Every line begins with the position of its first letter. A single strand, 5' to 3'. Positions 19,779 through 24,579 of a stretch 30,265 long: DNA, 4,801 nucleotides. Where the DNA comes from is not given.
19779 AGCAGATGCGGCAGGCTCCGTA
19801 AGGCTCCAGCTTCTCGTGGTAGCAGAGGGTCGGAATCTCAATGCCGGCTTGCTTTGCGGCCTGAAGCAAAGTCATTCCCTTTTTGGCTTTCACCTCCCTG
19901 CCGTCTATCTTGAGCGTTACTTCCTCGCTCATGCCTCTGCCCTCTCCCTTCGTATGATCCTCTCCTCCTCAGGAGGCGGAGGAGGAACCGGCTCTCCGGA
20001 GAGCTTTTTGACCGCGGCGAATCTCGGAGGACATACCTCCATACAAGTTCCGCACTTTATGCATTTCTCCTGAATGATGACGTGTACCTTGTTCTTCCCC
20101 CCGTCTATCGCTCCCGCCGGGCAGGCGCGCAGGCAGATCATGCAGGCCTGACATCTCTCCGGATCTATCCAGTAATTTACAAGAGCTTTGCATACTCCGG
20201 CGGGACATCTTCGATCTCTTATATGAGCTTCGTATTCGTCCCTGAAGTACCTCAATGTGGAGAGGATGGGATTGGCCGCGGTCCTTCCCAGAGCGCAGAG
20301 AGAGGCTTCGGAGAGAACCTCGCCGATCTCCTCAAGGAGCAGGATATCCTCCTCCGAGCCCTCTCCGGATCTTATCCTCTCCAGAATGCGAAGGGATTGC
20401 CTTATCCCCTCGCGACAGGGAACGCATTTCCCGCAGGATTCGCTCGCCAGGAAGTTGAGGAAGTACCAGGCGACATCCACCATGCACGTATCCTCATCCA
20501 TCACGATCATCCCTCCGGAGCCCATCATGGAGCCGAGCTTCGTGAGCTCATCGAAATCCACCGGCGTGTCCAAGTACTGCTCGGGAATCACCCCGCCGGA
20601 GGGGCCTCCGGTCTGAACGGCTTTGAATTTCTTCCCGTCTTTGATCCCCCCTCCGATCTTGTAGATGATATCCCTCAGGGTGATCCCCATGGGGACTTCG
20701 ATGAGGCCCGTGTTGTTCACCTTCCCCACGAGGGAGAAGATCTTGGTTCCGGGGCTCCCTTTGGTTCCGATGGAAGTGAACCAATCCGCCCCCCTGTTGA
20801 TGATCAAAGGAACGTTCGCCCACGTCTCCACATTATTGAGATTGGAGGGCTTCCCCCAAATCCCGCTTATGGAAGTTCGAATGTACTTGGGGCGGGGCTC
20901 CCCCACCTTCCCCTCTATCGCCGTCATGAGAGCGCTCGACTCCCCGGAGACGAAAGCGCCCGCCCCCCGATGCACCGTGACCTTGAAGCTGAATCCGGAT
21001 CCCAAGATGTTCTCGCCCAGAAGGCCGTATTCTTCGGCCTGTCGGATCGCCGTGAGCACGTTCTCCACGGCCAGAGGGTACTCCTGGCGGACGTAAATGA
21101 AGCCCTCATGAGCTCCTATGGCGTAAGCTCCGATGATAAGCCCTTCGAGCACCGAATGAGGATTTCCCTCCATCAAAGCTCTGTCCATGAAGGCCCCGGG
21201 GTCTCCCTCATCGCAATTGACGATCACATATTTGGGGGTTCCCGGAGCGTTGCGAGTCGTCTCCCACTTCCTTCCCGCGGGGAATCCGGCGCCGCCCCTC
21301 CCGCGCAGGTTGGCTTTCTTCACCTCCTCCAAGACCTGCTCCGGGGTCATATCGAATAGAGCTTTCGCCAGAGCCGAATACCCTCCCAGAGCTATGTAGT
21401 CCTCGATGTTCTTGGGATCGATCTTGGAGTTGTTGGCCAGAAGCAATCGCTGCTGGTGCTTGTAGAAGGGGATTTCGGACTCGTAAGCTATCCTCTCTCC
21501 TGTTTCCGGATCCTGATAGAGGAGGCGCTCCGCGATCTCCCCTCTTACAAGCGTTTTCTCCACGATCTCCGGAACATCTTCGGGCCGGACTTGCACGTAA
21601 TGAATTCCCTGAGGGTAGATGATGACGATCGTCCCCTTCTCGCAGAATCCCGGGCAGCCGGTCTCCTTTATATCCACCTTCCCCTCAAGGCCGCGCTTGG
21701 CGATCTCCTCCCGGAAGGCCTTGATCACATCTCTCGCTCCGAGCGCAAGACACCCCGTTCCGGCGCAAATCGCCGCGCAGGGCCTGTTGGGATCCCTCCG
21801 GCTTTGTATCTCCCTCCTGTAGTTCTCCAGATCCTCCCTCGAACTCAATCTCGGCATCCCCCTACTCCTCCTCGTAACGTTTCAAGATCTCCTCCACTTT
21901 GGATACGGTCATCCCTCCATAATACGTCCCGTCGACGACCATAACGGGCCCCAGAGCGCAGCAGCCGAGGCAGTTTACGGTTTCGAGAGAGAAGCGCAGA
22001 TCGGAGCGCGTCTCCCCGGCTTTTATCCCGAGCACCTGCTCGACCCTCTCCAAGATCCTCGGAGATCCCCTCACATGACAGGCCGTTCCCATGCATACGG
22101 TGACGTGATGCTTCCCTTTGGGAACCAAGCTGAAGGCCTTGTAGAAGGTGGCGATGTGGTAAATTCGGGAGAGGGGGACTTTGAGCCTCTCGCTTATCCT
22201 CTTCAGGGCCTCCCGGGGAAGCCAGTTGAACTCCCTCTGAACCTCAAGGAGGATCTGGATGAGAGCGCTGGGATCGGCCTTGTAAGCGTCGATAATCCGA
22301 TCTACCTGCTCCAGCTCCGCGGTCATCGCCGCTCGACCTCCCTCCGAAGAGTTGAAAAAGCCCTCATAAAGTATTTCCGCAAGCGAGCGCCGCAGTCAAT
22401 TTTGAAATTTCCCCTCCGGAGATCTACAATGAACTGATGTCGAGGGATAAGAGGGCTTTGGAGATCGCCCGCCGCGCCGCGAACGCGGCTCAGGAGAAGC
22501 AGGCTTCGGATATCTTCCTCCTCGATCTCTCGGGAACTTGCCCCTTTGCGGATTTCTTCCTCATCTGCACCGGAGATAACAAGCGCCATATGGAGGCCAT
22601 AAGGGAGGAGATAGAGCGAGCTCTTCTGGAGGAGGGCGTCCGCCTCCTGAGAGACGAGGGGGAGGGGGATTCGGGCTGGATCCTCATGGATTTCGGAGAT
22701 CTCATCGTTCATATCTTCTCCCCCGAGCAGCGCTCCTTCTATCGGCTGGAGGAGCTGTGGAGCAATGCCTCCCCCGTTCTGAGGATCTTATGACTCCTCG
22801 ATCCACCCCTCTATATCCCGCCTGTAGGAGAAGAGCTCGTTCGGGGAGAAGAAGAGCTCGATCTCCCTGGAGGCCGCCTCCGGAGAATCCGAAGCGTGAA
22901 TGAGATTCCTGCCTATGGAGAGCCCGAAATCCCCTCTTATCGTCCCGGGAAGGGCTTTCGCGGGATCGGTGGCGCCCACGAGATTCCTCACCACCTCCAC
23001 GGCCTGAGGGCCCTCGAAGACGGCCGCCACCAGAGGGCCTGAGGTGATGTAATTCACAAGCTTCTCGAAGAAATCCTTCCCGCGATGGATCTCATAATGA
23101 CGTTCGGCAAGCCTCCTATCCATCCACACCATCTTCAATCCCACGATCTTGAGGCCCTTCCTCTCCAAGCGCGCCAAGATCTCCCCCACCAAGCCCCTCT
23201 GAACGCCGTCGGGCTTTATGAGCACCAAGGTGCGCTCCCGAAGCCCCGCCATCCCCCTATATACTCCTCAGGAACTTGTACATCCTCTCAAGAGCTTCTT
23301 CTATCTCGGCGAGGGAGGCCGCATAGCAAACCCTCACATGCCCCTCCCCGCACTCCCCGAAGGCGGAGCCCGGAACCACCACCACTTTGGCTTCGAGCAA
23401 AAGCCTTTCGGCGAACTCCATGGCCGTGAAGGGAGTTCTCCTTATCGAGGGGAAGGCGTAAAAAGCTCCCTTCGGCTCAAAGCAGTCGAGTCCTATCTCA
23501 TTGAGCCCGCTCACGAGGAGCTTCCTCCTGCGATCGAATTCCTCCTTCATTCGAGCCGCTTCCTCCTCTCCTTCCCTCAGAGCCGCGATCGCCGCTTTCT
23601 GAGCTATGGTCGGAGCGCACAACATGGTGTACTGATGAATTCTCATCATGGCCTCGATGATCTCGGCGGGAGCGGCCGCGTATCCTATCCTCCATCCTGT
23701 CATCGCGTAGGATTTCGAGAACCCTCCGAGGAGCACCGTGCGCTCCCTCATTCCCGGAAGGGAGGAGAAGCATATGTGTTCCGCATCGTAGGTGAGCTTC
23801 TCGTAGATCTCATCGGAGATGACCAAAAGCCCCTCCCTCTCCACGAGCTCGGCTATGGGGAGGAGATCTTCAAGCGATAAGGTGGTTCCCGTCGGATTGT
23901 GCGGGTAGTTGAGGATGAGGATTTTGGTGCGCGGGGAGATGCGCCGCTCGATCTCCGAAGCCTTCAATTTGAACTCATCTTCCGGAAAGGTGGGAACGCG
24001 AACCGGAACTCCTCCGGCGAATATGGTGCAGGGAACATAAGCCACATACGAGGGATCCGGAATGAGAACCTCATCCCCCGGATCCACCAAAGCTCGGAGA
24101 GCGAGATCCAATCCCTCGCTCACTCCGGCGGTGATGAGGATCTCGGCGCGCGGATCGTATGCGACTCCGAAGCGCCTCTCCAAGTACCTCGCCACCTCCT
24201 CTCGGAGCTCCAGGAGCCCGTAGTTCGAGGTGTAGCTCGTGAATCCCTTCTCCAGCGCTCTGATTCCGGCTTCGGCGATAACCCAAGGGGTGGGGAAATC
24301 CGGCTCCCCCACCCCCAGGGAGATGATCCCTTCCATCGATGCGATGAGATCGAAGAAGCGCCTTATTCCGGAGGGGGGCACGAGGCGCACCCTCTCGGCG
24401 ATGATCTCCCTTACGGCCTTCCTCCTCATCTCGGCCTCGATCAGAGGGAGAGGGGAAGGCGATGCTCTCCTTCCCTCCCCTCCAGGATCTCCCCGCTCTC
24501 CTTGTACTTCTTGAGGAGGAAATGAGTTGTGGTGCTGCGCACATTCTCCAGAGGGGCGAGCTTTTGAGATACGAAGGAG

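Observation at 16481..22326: Group 4 (Ech-type) [NiFe]-hydrogenase co-encoded with a complete HydBC-like bifurcation module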

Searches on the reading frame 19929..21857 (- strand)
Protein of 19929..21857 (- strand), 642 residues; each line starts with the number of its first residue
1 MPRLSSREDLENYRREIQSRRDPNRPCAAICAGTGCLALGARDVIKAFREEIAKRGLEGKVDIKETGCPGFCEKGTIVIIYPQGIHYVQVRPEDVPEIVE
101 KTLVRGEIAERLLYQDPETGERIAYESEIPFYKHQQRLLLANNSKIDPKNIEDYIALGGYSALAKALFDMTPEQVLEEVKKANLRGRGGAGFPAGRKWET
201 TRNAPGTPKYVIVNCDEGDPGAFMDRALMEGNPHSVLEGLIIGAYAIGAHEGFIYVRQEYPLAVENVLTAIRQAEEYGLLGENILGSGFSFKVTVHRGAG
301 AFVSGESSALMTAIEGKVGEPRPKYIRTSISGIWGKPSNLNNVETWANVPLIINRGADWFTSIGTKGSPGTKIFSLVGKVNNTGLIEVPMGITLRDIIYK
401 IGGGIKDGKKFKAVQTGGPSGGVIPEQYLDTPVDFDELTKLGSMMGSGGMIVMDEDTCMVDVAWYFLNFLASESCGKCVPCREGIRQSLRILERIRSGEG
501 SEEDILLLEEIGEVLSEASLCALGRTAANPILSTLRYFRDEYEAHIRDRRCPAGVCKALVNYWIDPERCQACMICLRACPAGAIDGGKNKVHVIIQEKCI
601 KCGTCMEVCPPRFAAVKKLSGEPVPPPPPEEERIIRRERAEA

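Call 4: search_protein_families(library=pfam, proteins=[window:19929-21857:-], max_evalue=0.01)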
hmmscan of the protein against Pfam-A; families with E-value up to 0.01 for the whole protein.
window:19929-21857:- (642 aa): 16 families
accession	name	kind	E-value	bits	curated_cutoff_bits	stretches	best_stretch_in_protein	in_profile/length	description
PF01512.22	Complex1_51K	-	1.2e-43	149.1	31.2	1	179-350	1-149/150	Nuo51 FMN-binding domain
PF10589.14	NADH_4Fe-4S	-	1.3e-32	111.9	23.5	1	461-545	1-85/85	NADH-ubiquinone oxidoreductase-F iron-sulfur binding region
PF00037.32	Fer4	-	7.2e-11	41.9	21.1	2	563-585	2-24/24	4Fe-4S binding domain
PF13237.11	Fer4_10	-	1e-08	35.4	25.5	1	563-610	3-53/53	4Fe-4S dicluster domain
PF10531.15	SLBB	-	1.8e-08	34.5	27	1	374-423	2-54/55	SLBB domain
PF14697.11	Fer4_21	-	3.2e-08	34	35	1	564-610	3-52/59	4Fe-4S dicluster domain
PF13187.11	Fer4_9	-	3.2e-08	33.9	27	1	568-610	1-48/52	4Fe-4S dicluster domain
PF12797.12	Fer4_2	-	1.4e-07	31.4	24.5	2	592-610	3-21/22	4Fe-4S binding domain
PF12837.12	Fer4_6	-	1.5e-07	31.4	25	2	564-584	4-24/24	4Fe-4S binding domain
PF12838.12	Fer4_7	-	1.9e-07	31.9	27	1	568-610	1-49/52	4Fe-4S dicluster domain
PF22461.2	SLBB_2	-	1.7e-05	25.3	27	1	373-419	2-49/79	SLBB domain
PF01257.25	2Fe-2S_thioredx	-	5.4e-05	23.5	24.8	1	28-101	68-143/145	Thioredoxin-like [2Fe-2S] ferredoxin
PF13183.11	Fer4_8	-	0.00011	23.1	27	1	597-625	3-27/68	4Fe-4S dicluster domain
PF12800.12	Fer4_4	-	0.00055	20.5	24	0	597-610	2-15/17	4Fe-4S binding domain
PF25160.1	LdpA_Fe-S-bd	-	0.0018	18.5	27.6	1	575-612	9-41/49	LdpA Fe-S cluster-binding domain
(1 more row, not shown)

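Call 32: search_solved_structures(query=window:19929-21857:-, max_evalue=1e-20)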
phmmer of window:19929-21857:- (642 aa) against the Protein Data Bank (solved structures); distinct sequences matched with E-value up to 1e-20: 63 (the best 60 are shown).
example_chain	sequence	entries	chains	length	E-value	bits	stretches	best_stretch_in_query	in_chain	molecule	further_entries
7t2r_B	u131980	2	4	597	6.3e-252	840.8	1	28-616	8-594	NiFe hydrogenase subunit B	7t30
8a6t_B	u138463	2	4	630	2.8e-231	772.6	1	2-611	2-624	Electron bifurcating hydrogenase subunit HydB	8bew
9mqx_B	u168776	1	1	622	2.7e-228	762.7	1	1-615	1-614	NADH:ubiquinone oxidoreductase, NADH-binding (51 kD) subunit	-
7q4v_B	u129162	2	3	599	6.4e-220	735.1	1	28-613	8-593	Iron hydrogenase HydB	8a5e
9n5u_B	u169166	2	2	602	7.2e-207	691.9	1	34-616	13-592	NfnB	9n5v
7p5h_B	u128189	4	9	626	1.4e-201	674.5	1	13-612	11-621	Fe-hydrogenase, subunit beta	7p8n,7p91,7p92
9bov_B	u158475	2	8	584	2.9e-201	673.4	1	33-616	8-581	NADH dehydrogenase (Quinone)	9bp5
8oh5_B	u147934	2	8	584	6.5e-191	639.2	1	33-610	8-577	NAD-reducing hydrogenase subunit HoxF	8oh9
7q4w_B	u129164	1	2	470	1.7e-186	624.7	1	150-613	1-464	Iron hydrogenase HydB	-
2fug_1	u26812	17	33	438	3e-111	376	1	136-550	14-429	NADH-quinone oxidoreductase chain 1 | NADH-QUINONE OXIDOREDUCTASE SUBUNIT 1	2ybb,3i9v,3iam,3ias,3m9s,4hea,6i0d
6vw7_B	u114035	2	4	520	3e-110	372.7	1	35-542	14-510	NAD-dependent formate dehydrogenase beta subunit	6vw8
7p64_F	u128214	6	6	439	4.3e-104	352.4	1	148-548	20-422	NADH-quinone oxidoreductase subunit F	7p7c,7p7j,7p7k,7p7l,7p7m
7p61_F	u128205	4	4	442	4.4e-104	352.3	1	148-548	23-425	NADH-quinone oxidoreductase subunit F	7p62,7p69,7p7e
7awt_F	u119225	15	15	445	4.4e-104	352.3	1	148-548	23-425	NADH-quinone oxidoreductase subunit F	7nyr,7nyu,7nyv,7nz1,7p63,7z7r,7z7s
9q8i_F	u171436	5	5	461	4.9e-104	352.2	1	148-548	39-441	NADH-quinone oxidoreductase subunit F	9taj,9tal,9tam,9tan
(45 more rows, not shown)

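Call 39: find_encoding_contigs(protein=window:19929-21857:-, flank=3000, max_places=3)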
Protein window:19929-21857:- (642 aa): no gene with exactly this product is on record in the collection.

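Call 55: search_protein_families(library=ncbifam, proteins=[window:19929-21857:-], max_evalue=0.001)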
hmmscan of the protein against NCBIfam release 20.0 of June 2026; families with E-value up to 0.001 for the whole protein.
window:19929-21857:- (642 aa): 50 families (the best 25 are shown)
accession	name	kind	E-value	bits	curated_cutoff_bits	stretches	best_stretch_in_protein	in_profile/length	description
TIGR01959.1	nuoF_fam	equivalog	4.6e-143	476.5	558.65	1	145-546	8-410/410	NADH-quinone oxidoreductase subunit NuoF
NF008436.0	PRK11278.1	equivalog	1.2e-113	380.4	749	1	147-549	23-429/448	NADH-quinone oxidoreductase subunit NuoF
NF010120.0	PRK13596.1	equivalog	1.3e-110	369.9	389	1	145-550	14-421/433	NADH-quinone oxidoreductase subunit NuoF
NF041612.1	fdxn_Clost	equivalog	3.7e-18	66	150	1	36-113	24-101/102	2Fe-2S ferredoxin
NF041613.1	fdxn_Azotob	equivalog_domain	4.7e-14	52.6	195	1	35-109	23-97/107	2Fe-2S ferredoxin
TIGR01944.1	rnfB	subfamily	3.8e-11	42.9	68.7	1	562-612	108-158/190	RnfABCDGE type electron transport complex subunit B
TIGR01945.1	rnfC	subfamily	5.7e-10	38.3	245.95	1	166-273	115-220/435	RnfABCDGE type electron transport complex subunit C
TIGR04481.1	PR_assoc_PrdC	equivalog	7e-10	38.3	490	1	172-275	73-172/425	proline reductase-associated electron transfer protein PrdC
TIGR02700.1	flavo_MJ0208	hypoth_equivalog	1.2e-09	37.9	251.35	1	554-611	135-191/234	dihydromethanopterin reductase (acceptor)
NF003454.1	PRK05035.1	equivalog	3.2e-09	35.8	345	1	169-274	120-222/556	electron transport complex subunit RsxC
NF005415.0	PRK06991.1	equivalog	4.7e-08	33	281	1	560-611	78-129/284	electron transport complex subunit RsxB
NF003475.0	PRK05113.1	equivalog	5e-08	33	203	1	563-614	109-160/190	electron transport complex subunit RsxB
NF058577.1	FdxA_fam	equivalog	7.1e-08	32.5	65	1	562-610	3-49/52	4Fe-4S ferredoxin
NF043069.1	T4HPD_activ_SAM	equivalog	2.3e-07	30.5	425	1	565-611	49-94/299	trans-4-hydroxy-L-proline dehydratase activase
NF040864.1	HgcB_ferredoxin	equivalog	2.9e-07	30.2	99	1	563-617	10-64/93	mercury methylation ferredoxin HgcB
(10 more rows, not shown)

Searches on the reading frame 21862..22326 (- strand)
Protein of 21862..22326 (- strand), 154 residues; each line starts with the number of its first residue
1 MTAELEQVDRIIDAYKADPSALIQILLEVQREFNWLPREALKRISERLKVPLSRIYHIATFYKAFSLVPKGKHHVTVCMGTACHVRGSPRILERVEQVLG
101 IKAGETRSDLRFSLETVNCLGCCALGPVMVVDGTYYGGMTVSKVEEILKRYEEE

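Call 4: search_protein_families(library=pfam, proteins=[window:21862-22326:-], max_evalue=0.01)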
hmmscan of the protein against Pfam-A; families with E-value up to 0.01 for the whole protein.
window:21862-22326:- (154 aa): 1 family
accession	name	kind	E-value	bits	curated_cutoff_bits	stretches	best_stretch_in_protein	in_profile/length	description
PF01257.25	2Fe-2S_thioredx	-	4.8e-54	182.6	24.8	1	9-151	2-144/145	Thioredoxin-like [2Fe-2S] ferredoxin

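Call 40: find_encoding_contigs(protein=window:21862-22326:-, flank=10000, max_places=5)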
Protein window:21862-22326:- (154 aa): 2 contigs read that carry it; 2 places shown.
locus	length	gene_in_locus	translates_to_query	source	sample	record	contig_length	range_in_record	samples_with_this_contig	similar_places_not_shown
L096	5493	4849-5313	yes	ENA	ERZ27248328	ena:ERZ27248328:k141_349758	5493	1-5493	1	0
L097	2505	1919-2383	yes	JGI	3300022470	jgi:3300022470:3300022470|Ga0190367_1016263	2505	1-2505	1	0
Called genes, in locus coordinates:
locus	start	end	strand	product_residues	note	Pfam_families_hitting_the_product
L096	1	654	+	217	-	?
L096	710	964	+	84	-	-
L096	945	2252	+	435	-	PF00501:AMP-binding, PF14535:AMP-binding_C_2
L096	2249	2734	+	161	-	PF01037:AsnC_trans_reg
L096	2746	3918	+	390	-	PF00155:Aminotran_1_2, PF00266:Aminotran_5 (weak), PF01041:DegT_DnrJ_EryC1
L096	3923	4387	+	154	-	PF00334:NDK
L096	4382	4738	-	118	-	PF02410:RsfS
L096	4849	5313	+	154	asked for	PF01257:2Fe-2S_thioredx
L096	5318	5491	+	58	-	?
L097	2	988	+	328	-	?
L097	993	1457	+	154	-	PF00334:NDK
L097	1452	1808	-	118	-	PF02410:RsfS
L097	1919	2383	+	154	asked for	PF01257:2Fe-2S_thioredx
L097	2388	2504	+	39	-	?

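Call 55: search_protein_families(library=ncbifam, proteins=[window:21862-22326:-], max_evalue=0.001)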
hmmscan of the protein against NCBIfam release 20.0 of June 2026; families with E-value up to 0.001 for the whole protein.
window:21862-22326:- (154 aa): 10 families
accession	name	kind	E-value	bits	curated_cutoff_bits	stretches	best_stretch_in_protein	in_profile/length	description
NF005747.0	PRK07571.1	equivalog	1e-46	158.7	224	1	6-153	23-170/173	bidirectional hydrogenase complex protein HoxE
NF005722.0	PRK07539.1-2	equivalog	1.6e-41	142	141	1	3-151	8-156/157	NADH-quinone oxidoreductase subunit NuoE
TIGR01958.1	nuoE_fam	subfamily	1.2e-39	135.8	142.4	1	8-152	2-148/148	NADH-quinone oxidoreductase subunit NuoE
NF005725.0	PRK07539.1-5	equivalog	2e-37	128.6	220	1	4-153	21-173/174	NADH-quinone oxidoreductase subunit NuoE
NF004638.0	PRK05988.1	equivalog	4e-35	121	198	1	3-151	9-157/159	formate dehydrogenase subunit gamma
NF005724.0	PRK07539.1-4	equivalog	7.7e-28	97.9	280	1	13-152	31-173/240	NADH-quinone oxidoreductase subunit NuoE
NF005721.0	PRK07539.1-1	equivalog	1e-27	97.2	308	1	6-150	32-176/292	NADH-quinone oxidoreductase subunit NuoE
NF005723.0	PRK07539.1-3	equivalog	4.6e-27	94.8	226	1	4-150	6-155/158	NADH-quinone oxidoreductase subunit NuoE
NF009040.0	PRK12373.1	equivalog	2e-23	83.8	514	1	19-152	36-170/400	NADH-quinone oxidoreductase subunit E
NF041612.1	fdxn_Clost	equivalog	2.3e-06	28.1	150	1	72-153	5-92/102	2Fe-2S ferredoxin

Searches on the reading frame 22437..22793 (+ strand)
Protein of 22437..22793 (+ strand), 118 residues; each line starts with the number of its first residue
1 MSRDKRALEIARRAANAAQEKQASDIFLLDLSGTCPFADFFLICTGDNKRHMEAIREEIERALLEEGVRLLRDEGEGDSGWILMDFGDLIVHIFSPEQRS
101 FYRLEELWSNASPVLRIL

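Call 4: search_protein_families(library=pfam, proteins=[window:22437-22793:+], max_evalue=0.01)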
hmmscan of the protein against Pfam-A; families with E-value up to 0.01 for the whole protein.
window:22437-22793:+ (118 aa): 1 family
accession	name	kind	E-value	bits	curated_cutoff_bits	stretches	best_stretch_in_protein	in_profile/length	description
PF02410.21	RsfS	-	2.2e-32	111.6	21.6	1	13-108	2-98/98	Ribosomal silencing factor during starvation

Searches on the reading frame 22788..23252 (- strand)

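Call 7: search_protein_families(library=pfam, proteins=[window:22788-23252:-], max_evalue=0.0001)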
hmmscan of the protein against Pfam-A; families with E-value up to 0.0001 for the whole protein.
window:22788-23252:- (154 aa): 1 family
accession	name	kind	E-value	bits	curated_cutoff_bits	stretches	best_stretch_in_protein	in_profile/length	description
PF00334.24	NDK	-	2e-57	193.3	27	1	6-139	1-134/135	Nucleoside diphosphate kinase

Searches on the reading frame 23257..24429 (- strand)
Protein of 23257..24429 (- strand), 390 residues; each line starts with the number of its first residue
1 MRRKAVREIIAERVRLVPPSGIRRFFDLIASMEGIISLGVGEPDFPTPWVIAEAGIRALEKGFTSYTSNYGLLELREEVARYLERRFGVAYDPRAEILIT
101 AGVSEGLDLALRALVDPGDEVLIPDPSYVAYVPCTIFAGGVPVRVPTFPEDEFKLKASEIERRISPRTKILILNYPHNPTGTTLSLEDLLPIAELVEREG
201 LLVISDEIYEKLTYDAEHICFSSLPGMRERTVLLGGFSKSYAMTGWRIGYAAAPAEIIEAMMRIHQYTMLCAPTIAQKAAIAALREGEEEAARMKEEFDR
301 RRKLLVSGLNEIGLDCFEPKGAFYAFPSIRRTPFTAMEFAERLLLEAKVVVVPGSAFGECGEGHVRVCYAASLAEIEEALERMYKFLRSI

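Call 7: search_protein_families(library=pfam, proteins=[window:23257-24429:-], max_evalue=0.0001)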
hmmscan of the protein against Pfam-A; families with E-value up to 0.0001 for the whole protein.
window:23257-24429:- (390 aa): 3 families
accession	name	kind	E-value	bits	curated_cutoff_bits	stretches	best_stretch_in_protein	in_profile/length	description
PF00155.27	Aminotran_1_2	-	3.1e-80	270.5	19.7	1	35-382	3-360/361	Aminotransferase class I and II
PF01041.23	DegT_DnrJ_EryC1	-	4.7e-08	33.1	19.8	1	96-206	41-145/360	DegT/DnrJ/EryC1/StrS aminotransferase family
PF00266.25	Aminotran_5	-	5.6e-06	26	21.5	1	93-206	60-175/371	Aminotransferase class-V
